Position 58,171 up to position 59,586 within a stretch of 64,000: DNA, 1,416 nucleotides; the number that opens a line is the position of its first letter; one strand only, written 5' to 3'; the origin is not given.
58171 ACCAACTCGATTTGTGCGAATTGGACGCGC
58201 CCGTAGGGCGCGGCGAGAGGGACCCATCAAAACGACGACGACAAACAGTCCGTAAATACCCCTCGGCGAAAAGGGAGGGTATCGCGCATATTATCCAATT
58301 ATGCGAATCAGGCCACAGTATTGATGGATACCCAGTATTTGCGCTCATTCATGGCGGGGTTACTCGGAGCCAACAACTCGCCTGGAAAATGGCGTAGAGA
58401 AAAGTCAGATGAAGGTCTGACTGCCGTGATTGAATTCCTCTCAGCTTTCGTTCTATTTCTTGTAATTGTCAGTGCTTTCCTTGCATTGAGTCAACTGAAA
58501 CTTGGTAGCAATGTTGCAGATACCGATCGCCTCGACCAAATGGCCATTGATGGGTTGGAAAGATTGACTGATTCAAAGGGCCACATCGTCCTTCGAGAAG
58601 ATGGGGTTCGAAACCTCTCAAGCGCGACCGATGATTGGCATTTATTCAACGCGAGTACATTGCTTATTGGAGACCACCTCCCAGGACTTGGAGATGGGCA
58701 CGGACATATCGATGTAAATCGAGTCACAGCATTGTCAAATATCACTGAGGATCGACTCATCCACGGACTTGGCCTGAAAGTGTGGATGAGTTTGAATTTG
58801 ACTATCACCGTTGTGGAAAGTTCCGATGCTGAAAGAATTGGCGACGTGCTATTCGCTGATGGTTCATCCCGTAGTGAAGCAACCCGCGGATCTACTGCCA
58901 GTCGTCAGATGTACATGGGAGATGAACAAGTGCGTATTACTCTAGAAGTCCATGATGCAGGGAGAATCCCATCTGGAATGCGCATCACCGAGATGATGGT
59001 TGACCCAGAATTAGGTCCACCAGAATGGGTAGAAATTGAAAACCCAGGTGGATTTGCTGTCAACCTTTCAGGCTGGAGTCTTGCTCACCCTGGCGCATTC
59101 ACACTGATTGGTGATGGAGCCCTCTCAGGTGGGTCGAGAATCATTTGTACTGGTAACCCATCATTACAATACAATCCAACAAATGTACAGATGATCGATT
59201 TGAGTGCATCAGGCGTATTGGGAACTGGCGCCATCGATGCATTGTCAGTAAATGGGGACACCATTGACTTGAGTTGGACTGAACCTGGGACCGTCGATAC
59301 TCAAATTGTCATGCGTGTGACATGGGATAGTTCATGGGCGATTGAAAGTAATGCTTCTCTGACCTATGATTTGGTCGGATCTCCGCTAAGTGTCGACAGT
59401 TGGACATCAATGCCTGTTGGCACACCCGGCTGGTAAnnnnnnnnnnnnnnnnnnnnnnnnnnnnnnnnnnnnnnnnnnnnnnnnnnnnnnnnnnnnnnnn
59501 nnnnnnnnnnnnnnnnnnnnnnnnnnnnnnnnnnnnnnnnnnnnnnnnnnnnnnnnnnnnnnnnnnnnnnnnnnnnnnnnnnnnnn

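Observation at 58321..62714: Candidate undescribed module: prepilin-like LTD protein, one active and two degenerate KaiC/RecA-like proteins, and a convergent A24 prepilin peptidase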

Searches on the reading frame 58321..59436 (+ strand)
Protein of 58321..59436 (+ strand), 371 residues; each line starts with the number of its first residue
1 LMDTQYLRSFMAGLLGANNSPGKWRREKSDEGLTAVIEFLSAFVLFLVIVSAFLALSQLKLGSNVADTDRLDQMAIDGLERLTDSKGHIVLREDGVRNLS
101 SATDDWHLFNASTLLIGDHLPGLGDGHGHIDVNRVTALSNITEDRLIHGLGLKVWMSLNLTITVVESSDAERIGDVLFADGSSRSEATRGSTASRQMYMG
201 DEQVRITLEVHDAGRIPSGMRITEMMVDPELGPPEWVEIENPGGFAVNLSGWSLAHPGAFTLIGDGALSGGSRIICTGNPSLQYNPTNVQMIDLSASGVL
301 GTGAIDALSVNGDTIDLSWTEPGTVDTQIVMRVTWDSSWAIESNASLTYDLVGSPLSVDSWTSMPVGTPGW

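Call 4: search_protein_families(library=pfam, proteins=[window:58321-59436:+], max_evalue=0.1)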
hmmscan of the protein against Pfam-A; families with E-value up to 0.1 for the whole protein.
window:58321-59436:+ (371 aa): 1 family
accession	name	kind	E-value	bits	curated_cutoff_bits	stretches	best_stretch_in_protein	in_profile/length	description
PF00932.25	LTD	-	1.1e-07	32.6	34.3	1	220-317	8-94/109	Lamin Tail Domain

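Call 13: search_protein_families(library=ncbifam, proteins=[window:58321-59436:+], max_evalue=0.1)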
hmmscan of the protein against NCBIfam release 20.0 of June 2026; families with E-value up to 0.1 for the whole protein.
window:58321-59436:+ (371 aa): 0 families

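Call 26: find_homologous_proteins(query=window:58321-59436:+, max_evalue=0.001)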
Query window:58321-59436:+ (371 aa): 105 proteins with E <= 0.001 among 7082 candidates.
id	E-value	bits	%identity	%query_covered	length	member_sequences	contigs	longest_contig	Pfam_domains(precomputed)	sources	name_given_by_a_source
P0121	1.9e-231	785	95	100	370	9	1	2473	PF00932.26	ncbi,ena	-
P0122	2.7e-166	571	70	100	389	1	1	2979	PF00932.26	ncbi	-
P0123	6.9e-164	563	71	100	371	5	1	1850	PF00932.26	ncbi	-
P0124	1.2e-162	559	70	100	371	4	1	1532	PF00932.26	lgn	-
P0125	7.2e-158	543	70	94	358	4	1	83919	PF00932.26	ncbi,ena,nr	ncbi:MAG: lamin tail domain-containing protein [Candidatus Thalassarchaeaceae archaeon]|nr:lamin tai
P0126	5.4e-157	540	68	95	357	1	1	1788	PF00932.26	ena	-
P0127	1.2e-155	536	68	95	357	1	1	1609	PF00932.26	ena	-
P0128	3.2e-155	535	68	95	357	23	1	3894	PF00932.26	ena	-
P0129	1.2e-154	533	68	95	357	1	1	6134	PF00932.26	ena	-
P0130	1.2e-154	533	68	95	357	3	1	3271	PF00932.26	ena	-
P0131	1.4e-154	532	67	95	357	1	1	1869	PF00932.26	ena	-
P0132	2.2e-154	532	67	96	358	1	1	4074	PF00932.26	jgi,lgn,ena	-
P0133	2.7e-154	532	68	95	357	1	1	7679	PF00932.26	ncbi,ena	-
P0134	4.2e-154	531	67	96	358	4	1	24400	PF00932.26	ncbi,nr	ncbi:MAG TPA: lamin tail domain-containing protein [Candidatus Thalassarchaeaceae archaeon]|nr:lamin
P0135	4.9e-154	531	68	95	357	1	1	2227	PF00932.26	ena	-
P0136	4.9e-154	531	69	94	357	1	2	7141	PF00932.26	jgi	-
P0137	5.5e-154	531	69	94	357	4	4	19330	PF00932.26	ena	-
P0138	6.0e-154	530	68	95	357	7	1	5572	PF00932.26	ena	-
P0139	7.6e-154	530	69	94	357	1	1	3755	PF00932.26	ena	-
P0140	1.1e-153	530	67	95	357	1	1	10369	PF00932.26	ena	-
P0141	1.7e-153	529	68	95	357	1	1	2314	PF00932.26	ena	-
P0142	4.0e-153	528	68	94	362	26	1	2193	PF00932.26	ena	-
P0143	1.6e-152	526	67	95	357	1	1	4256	PF00932.26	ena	-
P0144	4.0e-152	524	66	96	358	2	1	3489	PF00932.26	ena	-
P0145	4.1e-152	524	67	94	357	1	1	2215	PF00932.26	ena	-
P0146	6.2e-152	524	66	96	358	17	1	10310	PF00932.26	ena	-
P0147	1.6e-151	522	67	95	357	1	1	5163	PF00932.26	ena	-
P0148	2.5e-151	522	68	94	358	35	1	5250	PF00932.26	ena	-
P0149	2.9e-151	522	67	94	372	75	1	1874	PF00932.26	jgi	jgi:hypothetical protein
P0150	5.5e-151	521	67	94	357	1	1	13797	PF00932.26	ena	-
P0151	5.6e-151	521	65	96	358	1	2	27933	PF00932.26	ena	-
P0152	9.0e-151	520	67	95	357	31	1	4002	PF00932.26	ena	-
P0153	4.8e-150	518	67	94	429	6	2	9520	PF00932.26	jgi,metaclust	metaclust:\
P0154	5.1e-150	517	67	94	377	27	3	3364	PF00932.26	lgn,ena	-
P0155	5.2e-150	517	67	94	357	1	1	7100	PF00932.26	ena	-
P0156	8.5e-150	517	65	94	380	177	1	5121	PF00932.26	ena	-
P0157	1.2e-149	516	64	95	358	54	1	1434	PF00932.26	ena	-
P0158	2.4e-149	515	66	93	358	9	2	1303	PF00932.26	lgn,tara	tara:strand:+ start:3497 stop:4573 length:1077 start_codon:yes stop_codon:yes gene_type:complete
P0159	2.8e-149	515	64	96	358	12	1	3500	PF00932.26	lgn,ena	-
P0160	3.1e-148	512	67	94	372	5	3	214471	PF00932.26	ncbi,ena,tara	tara:strand:+ start:4535 stop:5653 length:1119 start_codon:yes stop_codon:yes gene_type:complete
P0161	7.0e-148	510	63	96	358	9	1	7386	PF00932.26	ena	-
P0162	8.0e-148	510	64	94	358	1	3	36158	PF00932.26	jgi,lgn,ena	-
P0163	3.2e-147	508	63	96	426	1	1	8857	PF00932.26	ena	-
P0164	4.2e-147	508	65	94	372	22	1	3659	PF00932.26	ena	-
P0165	1.1e-146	507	66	93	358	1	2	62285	PF00932.26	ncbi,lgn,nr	ncbi:MAG: lamin tail domain-containing protein [Candidatus Thermoplasmatota archaeon]|nr:lamin tail 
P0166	3.2e-146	505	66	94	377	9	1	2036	PF00932.26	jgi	-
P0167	7.5e-146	504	64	96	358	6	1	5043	PF00932.26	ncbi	-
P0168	1.0e-145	503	63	94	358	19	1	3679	PF00932.26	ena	-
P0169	1.7e-145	503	68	94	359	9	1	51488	PF00932.26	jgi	-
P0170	1.9e-145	502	66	93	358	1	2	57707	PF00932.26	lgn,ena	-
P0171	5.0e-145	501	61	96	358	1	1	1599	PF00932.26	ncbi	-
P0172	1.8e-144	499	62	97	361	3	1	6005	PF00932.26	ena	-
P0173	1.0e-143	497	63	97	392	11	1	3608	PF00932.26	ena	-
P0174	2.1e-141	489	65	94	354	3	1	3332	PF00932.26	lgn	-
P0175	4.4e-141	488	63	94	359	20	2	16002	PF00932.26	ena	-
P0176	5.1e-140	485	63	94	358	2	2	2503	PF00932.26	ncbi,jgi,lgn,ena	-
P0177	1.4e-139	483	61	96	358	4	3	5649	PF00932.26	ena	-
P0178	4.0e-139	482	64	92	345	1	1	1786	PF00932.26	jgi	jgi:hypothetical protein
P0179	4.9e-135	468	62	94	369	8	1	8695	PF00932.26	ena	-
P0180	1.7e-132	460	70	79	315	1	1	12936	PF00932.26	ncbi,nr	ncbi:MAG: lamin tail domain-containing protein [Candidatus Thalassarchaeaceae archaeon]|nr:lamin tai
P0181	3.2e-132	459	60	96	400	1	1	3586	PF00932.26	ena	-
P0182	9.0e-116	405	57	93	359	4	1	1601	PF00932.26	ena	-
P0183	2.6e-102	361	50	94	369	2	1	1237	PF00932.26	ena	-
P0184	6.1e-101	356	51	93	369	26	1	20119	PF00932.26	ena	-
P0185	1.3e-99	352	49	99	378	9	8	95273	PF00932.26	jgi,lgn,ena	jgi:hypothetical protein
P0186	5.5e-98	346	50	92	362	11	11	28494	PF00932.26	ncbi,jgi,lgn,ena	-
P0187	6.4e-98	346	51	92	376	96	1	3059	PF00932.26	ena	-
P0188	5.4e-97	343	64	65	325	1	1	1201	PF00932.26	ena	-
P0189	8.8e-96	339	48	92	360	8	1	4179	PF00932.26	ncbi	-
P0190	7.8e-95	336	47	93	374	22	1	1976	PF00932.26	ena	-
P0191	4.8e-92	327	52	87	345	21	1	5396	PF00932.26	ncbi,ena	-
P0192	7.2e-91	323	52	89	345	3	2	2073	PF00932.26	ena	-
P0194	4.5e-90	320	48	93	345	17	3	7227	PF00932.26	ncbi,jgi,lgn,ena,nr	ncbi:MAG TPA: lamin tail domain-containing protein [Candidatus Thalassarchaeaceae archaeon]|nr:MAG T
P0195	4.5e-89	317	49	93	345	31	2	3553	PF00932.26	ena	-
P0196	1.2e-88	316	50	89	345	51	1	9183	PF00932.26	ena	-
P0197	5.1e-88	313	49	93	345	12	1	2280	PF00932.26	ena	-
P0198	1.3e-87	312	50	89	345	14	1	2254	PF00932.26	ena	-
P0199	1.8e-87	312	50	89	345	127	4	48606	PF00932.26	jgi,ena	-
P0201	5.8e-86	307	48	93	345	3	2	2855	PF00932.26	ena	-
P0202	1.0e-85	306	47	93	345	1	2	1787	PF00932.26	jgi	jgi:hypothetical protein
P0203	1.7e-85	305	48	93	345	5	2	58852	PF00932.26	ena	-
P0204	1.9e-85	305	48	93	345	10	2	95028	PF00932.26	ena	-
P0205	6.4e-85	303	46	93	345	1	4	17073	PF00932.26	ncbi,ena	-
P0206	2.7e-84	301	49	88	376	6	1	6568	PF00932.26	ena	-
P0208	3.1e-80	288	45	89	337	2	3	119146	PF00932.26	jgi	-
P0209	1.3e-76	276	46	91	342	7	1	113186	PF00932.26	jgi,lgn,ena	-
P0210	9.8e-76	273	44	92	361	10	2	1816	PF00932.26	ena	-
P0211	1.7e-75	272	43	93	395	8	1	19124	PF00932.26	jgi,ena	jgi:hypothetical protein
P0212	8.2e-75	270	44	92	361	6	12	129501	PF00932.26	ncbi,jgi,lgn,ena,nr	ncbi:MAG: lamin tail domain-containing protein [Candidatus Thalassarchaeaceae archaeon]|nr:lamin tai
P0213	1.7e-74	269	44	92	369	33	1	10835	PF00932.26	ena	-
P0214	2.8e-69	252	44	91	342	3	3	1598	PF00932.26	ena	-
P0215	3.2e-68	248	43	94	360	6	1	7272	PF00932.26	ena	-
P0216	1.6e-60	223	41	85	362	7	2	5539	PF00932.26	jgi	jgi:hypothetical protein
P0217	1.1e-59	220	42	92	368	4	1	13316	PF00932.26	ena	-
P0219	8.7e-59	217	42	85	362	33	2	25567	PF00932.26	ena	-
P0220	3.1e-58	215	40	94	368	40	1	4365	PF00932.26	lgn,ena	-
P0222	2.3e-57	213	38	94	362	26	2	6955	PF00932.26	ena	-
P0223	7.3e-57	211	41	85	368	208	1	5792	PF00932.26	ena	-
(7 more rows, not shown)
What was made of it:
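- On Lamin-tail domain (PF00932): Most homologues carry a precomputed PF00932 hit (call 26).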

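Call 55: predict_structure(alignment_id=A1)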
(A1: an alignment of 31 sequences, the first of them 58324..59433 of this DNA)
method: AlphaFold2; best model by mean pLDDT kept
length: 370 residues; sequences in the alignment: 31
mean_pLDDT: 84.5   pTM: 0.73
mean pLDDT of the five models: 84.5, 83.9, 82.4, 81.6, 79.7
residues with pLDDT >= 90: 180; 70-90: 142; 50-70: 22; < 50: 26
segments of 3 or more residues with pLDDT < 50: 1-8, 10-25
pLDDT, mean of each block of 10 residues (from residue 1): 46 41 52 84 94 68 65 92 91 88 93 89 92 95 91 90 96 94 86 95 96 80 85 88 92 91 91 91 85 88 79 91 86 88 87 88 77
secondary structure, 60 per line:
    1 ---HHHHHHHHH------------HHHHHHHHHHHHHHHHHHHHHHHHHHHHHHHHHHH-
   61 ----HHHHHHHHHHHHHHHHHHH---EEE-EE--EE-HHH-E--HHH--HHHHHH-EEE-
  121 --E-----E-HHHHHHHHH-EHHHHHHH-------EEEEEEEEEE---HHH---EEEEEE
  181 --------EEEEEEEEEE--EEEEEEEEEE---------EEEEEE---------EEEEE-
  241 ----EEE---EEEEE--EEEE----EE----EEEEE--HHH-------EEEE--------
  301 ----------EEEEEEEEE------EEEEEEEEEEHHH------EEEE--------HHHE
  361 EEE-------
elements in order: H4-12 H25-59 H65-83 E87-89 H110-115 E117-119 H131-139 H142-148 E156-165 E175-180 E189-198 E201-210 E220-225 E235-239 E245-247 E251-255 E258-261 E272-276 E289-292 E311-319 E326-335 E345-348 E360-363
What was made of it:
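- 58324..59436 (+): LTD protein. It has a variable cytoplasmic leader, an E-x-(G/A)|(L/M/I/V)TAV(I/V)EFLSAF class-III-signal-like hydrophobic helix, an alpha/beta domain of unknown fold, and a C-terminal lamin-tail (Ig-like) domain. The AF2 model has pLDDT 84.5, with helices 25-59 and 65-83 followed by beta-rich domains (call 55).
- AF2 predicts a long N-terminal helix followed by globular domains (call 55).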

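Call 57: search_protein_representatives(alignment_id=A1)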
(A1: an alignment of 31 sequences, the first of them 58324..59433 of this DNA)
Query: 31 sequences, 363 profile positions. Proteins with E-value up to 0.001 (for the whole library): 9261; up to 1e-10: 1900; up to 1e-30: 117. The best 150 are listed.
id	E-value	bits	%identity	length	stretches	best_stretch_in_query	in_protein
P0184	4.6e-157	538.9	-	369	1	6-361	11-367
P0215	1.4e-147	507.7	-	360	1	6-363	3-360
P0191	1.1e-144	498.2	-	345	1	12-362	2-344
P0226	1.0e-141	488.4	-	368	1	12-363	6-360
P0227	3.9e-122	424.0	-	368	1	7-362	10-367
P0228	1.3e-120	419.0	-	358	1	12-362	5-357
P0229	1.3e-118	412.4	-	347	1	13-362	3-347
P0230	2.2e-115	401.8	-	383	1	9-362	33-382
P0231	1.4e-113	395.9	-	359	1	13-362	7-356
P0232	2.9e-100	352.1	-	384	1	9-362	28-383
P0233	1.9e-91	323.0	-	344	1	22-362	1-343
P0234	2.3e-89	316.2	-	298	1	16-273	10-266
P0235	3.3e-83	295.9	-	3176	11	190-273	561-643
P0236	1.8e-81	290.2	-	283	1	26-227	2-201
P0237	2.2e-77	276.8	-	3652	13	198-278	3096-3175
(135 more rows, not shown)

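Call 58: list_cluster_members(proteins=[P0226, P0227, P0228, P0229, P0230, P0231, P0232, P0233])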
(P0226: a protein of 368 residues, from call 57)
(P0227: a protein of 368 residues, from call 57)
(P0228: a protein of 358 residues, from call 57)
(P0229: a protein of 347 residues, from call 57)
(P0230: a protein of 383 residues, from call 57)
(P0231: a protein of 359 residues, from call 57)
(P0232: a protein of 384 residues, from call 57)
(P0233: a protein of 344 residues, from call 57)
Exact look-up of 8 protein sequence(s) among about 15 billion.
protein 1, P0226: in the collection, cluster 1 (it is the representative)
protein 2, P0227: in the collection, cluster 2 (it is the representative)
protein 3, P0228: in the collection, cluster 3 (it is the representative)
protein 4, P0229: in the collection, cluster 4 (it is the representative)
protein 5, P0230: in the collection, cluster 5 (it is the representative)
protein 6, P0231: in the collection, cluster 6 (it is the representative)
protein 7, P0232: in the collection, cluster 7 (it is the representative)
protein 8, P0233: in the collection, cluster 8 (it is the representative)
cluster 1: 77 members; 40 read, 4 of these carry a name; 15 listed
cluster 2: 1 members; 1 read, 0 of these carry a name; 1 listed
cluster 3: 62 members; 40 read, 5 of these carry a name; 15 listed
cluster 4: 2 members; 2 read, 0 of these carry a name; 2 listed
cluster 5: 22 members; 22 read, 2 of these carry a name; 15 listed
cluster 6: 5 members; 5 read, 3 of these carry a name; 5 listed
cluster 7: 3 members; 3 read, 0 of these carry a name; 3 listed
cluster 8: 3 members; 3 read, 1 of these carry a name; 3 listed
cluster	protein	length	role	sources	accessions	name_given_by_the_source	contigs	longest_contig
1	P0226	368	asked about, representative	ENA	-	-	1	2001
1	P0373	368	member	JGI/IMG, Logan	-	hypothetical protein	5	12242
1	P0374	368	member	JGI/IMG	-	hypothetical protein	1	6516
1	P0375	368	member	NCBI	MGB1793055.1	MAG: hypothetical protein ACPHMS_04135 [Candidatus Poseidoniaceae archaeon]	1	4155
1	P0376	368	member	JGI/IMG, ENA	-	hypothetical protein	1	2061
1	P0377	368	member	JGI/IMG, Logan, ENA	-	-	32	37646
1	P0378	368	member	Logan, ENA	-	-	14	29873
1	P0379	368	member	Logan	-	-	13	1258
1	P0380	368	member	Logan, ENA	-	-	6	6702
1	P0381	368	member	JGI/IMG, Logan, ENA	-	-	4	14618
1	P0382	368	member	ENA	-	-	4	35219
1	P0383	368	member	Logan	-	-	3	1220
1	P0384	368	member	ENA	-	-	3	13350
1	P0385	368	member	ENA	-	-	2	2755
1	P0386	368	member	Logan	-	-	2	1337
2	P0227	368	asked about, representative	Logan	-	-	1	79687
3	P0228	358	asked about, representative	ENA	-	-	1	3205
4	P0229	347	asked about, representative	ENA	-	-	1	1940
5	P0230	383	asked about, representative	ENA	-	-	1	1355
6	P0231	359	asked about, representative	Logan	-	-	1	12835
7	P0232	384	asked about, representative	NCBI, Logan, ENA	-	-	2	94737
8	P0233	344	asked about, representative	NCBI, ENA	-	-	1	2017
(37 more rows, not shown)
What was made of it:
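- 58324..59436 (+): All eight clusters checked that carry names are Poseidoniales or unclassified Euryarchaeota MAGs (calls 57, 58).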

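Call 59: fold_search(model_id=the predicted structure, library=pdb)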
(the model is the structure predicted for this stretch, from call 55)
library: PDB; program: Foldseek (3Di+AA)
matches with E <= 10: 495; with E <= 0.001: 1
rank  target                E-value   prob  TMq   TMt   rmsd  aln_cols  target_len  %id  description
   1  4q1z                  3.8e-04  0.99  0.26  0.25  15.7       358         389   10  Crystal structure of a DUF4876 family protein (BT_1938) from Bacteroides thetaiotaomicron VPI-5482 at 2.50 A resolution (released 2014-04-23)
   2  7yvd_C                1.7e-03  1.00  0.20  0.51  13.1       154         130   12  The crystal structure of the progerin C-terminal peptide and the Ig-like domain of lamin A/C (released 2023-08-30)
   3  7crg_B                2.6e-03  1.00  0.22  0.55  11.8       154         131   11  Beta-strand-mediated dimeric formation of the extended Ig-like domains of human lamin A/C (released 2021-08-25)
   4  7crg_A                5.3e-03  0.96  0.19  0.47  15.6       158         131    9  Beta-strand-mediated dimeric formation of the extended Ig-like domains of human lamin A/C (released 2021-08-25)
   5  6ghd_B                1.3e-02  0.99  0.21  0.57   7.5       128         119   11  Structural analysis of the ternary complex between lamin A/C, BAF and emerin identifies an interface disrupted in auto (released 2018-08-08)
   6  6rpr_B                2.6e-02  0.99  0.22  0.61   5.6       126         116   12  LEM domain of Emerin mutant T43I in complex with BAF dimer and the Igfold of the lamin A/C (released 2020-03-04)
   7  6ghd_F                2.6e-02  0.96  0.18  0.52   6.5       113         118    9  Structural analysis of the ternary complex between lamin A/C, BAF and emerin identifies an interface disrupted in auto (released 2018-08-08)
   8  1ufg_MODEL_1_A        3.1e-02  0.87  0.21  0.44   9.4       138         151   13  Solution structure of immunoglobulin like domain of mouse nuclear lamin (released 2004-06-22)
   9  1ifr                  5.9e-02  0.92  0.19  0.54   4.8       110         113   12  Structure of Lamin A/C Globular Domain (released 2002-07-17)
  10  8fj5_A                1.4e-01  0.72  0.20  0.46   4.7       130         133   12  Structure of the Haloferax volcanii archaeal type IV pilus (released 2023-06-28)
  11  2w91                  1.8e-01  0.14  0.17  0.11  16.2       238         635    8  Structure of a Streptococcus pneumoniae family 85 glycoside hydrolase, Endo-D. (released 2009-01-27)
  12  3q48_B                2.0e-01  0.12  0.14  0.25  12.3       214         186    8  Crystal structure of Pseudomonas aeruginosa CupB2 chaperone (released 2011-02-09)
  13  5ghu                  2.2e-01  0.15  0.17  0.28  13.1       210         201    7  Crystal structure of YadV chaperone at 1.63 Angstrom (released 2017-06-28)
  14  9seg                  2.2e-01  0.07  0.13  0.04  19.5       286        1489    6  Mouse otoferlin (216-1931) in the lipid-free Ca2+-bound state, "open" conformation (class 1) (released 2025-11-05)
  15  9dpz                  2.3e-01  0.07  0.13  0.09  15.7       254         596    9  Potent inhibition of the protein arginine deiminases (PAD1-4) by targeting a Ca2+ dependent allosteric binding site (released 2025-05-28)
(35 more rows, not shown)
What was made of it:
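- On Lamin-tail domain (PF00932): Foldseek matches lamin A/C Ig-fold structures with probability 0.96-1.0 (call 59).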

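Call 77: search_protein_families(library=padloc, proteins=[window:58324-59433:+], max_evalue=0.01)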
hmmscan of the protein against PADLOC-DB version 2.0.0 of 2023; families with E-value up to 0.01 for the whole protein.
window:58324-59433:+ (370 aa): 0 families

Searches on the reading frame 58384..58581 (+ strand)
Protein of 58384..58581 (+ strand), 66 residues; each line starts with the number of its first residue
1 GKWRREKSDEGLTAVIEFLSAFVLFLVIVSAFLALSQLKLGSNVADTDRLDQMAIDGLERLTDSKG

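Call 75: search_protein_families(library=pfam, proteins=[window:58384-58581:+], max_evalue=10)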
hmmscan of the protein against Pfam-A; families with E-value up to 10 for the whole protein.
seq(66 aa): 0 families
